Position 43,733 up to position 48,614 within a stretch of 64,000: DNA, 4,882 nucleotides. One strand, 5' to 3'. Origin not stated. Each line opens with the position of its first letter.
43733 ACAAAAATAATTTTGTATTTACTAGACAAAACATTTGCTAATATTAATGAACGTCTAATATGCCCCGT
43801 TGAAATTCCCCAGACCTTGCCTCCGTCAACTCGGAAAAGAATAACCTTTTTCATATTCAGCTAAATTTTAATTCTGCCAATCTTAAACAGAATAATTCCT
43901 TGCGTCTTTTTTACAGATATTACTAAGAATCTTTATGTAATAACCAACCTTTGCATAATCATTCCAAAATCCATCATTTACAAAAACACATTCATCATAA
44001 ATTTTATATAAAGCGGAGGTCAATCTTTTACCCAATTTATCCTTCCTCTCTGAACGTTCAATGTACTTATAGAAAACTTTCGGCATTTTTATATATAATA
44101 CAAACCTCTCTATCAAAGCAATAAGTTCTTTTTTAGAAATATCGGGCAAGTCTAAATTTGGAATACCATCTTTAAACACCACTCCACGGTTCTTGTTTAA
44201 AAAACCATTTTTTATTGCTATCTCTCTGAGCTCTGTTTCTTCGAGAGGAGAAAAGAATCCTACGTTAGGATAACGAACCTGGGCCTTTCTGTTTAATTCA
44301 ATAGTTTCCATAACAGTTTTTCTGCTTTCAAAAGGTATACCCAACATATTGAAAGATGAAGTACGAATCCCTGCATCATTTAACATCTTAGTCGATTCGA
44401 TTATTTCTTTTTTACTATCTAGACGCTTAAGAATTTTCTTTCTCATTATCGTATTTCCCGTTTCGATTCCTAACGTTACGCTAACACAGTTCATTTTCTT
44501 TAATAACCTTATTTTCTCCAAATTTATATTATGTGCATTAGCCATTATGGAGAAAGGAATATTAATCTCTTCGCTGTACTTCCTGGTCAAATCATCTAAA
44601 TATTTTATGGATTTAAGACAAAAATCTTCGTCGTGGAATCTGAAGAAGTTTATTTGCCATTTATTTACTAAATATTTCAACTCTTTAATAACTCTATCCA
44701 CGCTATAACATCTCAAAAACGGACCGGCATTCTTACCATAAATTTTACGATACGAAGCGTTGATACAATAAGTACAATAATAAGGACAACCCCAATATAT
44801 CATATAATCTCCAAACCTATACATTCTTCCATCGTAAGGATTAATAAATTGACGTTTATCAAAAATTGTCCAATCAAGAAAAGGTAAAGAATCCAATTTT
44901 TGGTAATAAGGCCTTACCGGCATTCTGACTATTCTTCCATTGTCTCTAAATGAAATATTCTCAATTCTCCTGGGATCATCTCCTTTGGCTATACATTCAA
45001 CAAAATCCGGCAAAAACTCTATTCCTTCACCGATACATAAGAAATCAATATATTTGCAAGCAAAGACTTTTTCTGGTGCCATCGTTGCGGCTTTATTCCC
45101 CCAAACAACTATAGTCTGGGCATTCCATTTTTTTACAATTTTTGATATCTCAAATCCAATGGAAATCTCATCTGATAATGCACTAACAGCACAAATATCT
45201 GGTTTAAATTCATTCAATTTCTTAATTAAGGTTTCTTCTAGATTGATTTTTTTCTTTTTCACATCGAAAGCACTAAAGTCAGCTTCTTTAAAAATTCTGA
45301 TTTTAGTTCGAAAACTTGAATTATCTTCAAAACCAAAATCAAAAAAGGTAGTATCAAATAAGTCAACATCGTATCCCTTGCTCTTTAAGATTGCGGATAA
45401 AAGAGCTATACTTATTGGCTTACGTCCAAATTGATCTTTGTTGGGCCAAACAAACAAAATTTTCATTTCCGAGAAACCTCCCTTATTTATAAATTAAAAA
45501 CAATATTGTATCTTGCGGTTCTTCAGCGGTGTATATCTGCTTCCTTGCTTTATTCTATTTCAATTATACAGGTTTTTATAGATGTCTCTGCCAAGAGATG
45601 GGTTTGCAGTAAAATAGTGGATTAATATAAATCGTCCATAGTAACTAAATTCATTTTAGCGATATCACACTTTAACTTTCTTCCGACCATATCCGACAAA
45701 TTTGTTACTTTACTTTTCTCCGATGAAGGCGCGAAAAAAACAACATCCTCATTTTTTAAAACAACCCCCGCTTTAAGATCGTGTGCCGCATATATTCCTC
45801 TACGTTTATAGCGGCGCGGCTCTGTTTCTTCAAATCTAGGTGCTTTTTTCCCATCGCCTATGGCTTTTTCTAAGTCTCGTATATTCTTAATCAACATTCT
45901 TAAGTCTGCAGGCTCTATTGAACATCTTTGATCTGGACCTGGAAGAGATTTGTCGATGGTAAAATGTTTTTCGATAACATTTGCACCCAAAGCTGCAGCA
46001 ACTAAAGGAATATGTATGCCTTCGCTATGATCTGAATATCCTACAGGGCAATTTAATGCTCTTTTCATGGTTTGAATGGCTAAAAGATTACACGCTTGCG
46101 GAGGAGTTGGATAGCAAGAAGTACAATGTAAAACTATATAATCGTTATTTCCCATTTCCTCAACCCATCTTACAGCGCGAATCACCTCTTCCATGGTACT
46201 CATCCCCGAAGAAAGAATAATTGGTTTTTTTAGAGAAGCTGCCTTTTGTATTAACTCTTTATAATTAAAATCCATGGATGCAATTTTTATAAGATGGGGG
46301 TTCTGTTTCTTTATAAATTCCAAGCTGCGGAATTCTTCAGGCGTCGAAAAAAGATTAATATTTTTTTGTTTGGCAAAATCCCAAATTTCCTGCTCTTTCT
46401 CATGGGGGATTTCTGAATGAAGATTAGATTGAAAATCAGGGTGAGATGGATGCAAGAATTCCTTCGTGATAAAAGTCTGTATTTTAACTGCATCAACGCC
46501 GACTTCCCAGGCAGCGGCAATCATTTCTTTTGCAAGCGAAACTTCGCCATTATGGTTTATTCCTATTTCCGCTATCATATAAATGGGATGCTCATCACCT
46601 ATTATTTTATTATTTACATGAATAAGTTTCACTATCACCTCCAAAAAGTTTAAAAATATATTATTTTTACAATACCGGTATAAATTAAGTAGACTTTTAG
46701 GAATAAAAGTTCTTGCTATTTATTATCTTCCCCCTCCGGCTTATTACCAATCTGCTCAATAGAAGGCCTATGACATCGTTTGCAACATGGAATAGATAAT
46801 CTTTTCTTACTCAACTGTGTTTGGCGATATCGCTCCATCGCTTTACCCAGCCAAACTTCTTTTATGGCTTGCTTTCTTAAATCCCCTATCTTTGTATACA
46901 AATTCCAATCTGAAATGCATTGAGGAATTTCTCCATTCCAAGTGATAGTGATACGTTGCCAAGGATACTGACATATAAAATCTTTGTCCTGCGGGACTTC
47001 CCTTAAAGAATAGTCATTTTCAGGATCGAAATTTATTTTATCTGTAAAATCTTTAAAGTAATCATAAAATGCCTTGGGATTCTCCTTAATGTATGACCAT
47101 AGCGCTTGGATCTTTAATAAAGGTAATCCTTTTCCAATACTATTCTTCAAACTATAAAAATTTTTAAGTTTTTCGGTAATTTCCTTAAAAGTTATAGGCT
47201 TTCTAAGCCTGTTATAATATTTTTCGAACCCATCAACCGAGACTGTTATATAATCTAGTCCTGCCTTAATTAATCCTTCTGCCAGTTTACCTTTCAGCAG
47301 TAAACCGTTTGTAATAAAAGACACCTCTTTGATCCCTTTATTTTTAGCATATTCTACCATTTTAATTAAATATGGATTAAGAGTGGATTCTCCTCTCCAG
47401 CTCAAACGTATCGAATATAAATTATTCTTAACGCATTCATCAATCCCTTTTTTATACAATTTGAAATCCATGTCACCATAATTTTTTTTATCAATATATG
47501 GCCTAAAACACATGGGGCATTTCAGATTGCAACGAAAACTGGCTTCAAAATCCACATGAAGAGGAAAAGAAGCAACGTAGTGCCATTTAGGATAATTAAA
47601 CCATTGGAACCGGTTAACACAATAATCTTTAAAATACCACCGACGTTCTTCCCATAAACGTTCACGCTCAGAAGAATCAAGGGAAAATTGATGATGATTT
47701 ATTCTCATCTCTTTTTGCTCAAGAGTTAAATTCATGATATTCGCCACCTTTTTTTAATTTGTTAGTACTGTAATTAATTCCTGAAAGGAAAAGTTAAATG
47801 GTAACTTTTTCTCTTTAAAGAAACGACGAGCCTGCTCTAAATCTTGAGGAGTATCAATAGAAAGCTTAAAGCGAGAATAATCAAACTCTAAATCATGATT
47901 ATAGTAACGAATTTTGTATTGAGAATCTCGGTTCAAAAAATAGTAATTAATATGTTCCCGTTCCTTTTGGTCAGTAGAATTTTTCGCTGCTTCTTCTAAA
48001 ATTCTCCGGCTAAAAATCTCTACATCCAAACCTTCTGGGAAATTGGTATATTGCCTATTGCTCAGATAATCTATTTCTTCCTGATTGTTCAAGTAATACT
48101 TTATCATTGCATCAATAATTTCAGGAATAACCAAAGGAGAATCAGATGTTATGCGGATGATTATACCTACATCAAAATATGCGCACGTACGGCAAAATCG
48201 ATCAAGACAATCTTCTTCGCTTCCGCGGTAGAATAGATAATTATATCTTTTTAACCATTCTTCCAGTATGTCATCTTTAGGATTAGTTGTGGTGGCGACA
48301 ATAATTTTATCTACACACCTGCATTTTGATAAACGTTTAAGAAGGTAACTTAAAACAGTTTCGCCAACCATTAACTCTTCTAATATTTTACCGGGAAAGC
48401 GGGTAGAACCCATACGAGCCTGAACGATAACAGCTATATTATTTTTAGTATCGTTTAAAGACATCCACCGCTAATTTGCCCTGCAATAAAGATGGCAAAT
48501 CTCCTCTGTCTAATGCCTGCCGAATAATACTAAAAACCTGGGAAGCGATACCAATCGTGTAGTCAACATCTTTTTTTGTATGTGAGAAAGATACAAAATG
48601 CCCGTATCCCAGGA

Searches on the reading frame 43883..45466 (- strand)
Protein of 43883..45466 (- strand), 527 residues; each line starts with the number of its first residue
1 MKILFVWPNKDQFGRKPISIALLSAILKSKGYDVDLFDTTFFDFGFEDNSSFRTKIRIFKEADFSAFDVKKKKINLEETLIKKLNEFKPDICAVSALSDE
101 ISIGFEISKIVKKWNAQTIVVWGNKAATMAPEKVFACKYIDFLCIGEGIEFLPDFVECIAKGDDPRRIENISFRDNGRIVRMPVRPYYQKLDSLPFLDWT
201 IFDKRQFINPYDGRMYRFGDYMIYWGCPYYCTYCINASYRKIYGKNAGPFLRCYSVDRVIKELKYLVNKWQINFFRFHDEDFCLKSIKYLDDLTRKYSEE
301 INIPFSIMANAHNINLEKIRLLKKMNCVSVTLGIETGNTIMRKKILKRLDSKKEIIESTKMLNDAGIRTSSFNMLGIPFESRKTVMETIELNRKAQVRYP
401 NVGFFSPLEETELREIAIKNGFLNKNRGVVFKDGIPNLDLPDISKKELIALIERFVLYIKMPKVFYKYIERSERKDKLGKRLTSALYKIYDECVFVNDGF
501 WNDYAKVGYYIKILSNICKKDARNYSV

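Call 84: search_protein_families(library=pfam, proteins=[window:43883-45466:-], max_evalue=0.00001)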
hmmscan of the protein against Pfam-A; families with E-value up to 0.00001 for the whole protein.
window:43883-45466:- (527 aa): 2 families
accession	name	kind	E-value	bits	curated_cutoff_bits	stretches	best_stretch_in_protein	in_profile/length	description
PF04055.27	Radical_SAM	-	3.8e-21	76.4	29.5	1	226-391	6-165/166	Radical SAM superfamily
PF02310.24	B12-binding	-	1.4e-08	35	32.1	1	62-153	40-118/121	B12 binding domain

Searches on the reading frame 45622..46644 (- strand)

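Call 84: search_protein_families(library=pfam, proteins=[window:45622-46644:-], max_evalue=0.00001)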
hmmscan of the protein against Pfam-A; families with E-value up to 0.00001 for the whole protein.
window:45622-46644:- (340 aa): 1 family
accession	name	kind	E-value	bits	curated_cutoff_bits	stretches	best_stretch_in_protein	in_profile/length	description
PF03102.20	NeuB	-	2.3e-75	253.6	22.1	1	41-267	1-241/241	NeuB family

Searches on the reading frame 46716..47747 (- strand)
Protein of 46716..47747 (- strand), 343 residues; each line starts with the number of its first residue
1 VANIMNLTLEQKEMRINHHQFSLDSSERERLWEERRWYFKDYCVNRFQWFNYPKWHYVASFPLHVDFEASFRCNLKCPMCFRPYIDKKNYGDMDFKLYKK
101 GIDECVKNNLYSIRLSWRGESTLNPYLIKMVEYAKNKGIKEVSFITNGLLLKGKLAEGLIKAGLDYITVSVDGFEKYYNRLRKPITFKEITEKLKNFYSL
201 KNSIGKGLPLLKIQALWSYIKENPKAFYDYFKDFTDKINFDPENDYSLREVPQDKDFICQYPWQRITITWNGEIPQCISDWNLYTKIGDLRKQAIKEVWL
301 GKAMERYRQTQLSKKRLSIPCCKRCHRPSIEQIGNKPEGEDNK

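Call 84: search_protein_families(library=pfam, proteins=[window:46716-47747:-], max_evalue=0.00001)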
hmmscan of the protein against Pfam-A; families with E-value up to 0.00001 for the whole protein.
window:46716-47747:- (343 aa): 2 families
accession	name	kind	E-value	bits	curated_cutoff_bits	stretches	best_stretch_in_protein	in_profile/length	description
PF04055.27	Radical_SAM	-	4.2e-18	66.5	29.5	1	71-199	5-138/166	Radical SAM superfamily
PF13186.11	SPASM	-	9.4e-12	45.5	21.5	1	259-326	1-67/67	Iron-sulfur cluster-binding domain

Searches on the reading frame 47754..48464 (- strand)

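Call 84: search_protein_families(library=pfam, proteins=[window:47754-48464:-], max_evalue=0.00001)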
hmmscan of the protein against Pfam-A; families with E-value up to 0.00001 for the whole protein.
window:47754-48464:- (236 aa): 1 family
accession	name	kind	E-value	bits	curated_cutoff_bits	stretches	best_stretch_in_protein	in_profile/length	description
PF02348.25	CTP_transf_3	-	6.2e-30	105.1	22.6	1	11-219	1-208/217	Cytidylyltransferase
